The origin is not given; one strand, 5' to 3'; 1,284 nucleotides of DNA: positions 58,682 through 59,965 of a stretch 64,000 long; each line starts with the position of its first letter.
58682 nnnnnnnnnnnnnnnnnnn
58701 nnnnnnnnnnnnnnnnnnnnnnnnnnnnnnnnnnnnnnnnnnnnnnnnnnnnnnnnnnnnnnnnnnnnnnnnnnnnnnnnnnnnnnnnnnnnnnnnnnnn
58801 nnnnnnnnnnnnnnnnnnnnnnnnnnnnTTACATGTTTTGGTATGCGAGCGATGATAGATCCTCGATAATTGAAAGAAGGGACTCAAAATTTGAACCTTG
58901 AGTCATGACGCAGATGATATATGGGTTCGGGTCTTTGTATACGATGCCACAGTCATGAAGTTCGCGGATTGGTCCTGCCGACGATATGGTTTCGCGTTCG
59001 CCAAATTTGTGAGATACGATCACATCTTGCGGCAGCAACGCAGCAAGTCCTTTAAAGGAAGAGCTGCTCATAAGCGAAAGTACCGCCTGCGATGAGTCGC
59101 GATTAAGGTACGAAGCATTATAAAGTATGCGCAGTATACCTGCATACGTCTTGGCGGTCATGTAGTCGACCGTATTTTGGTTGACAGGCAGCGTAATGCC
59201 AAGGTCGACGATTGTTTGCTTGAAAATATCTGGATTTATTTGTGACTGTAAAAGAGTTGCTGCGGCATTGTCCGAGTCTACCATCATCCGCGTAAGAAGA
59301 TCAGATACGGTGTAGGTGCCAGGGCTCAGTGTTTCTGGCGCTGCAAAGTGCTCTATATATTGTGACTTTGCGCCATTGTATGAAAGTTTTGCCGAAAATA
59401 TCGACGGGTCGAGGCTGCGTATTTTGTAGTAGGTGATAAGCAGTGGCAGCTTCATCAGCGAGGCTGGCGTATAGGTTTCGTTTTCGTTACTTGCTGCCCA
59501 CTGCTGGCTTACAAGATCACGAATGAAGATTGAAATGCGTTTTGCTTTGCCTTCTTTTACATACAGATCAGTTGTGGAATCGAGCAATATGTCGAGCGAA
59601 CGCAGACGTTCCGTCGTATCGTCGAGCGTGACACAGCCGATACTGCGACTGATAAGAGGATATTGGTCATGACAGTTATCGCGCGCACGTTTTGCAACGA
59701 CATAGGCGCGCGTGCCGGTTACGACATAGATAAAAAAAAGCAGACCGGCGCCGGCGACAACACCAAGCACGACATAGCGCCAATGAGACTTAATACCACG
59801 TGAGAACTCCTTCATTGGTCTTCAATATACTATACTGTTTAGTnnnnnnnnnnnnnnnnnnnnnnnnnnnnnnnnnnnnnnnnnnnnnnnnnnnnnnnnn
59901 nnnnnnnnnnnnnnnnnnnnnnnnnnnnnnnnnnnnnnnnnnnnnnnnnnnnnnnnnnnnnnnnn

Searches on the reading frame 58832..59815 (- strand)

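Call 68: search_protein_families(library=pfam, proteins=[window:58832-59815:-], max_evalue=0.001)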
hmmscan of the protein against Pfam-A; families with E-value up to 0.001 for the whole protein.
window:58832-59815:- (328 aa): 1 family
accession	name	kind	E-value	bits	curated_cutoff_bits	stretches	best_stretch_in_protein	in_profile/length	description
PF13354.11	Beta-lactamase2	-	3.5e-29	102.1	22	1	95-305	1-214/214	Beta-lactamase enzyme family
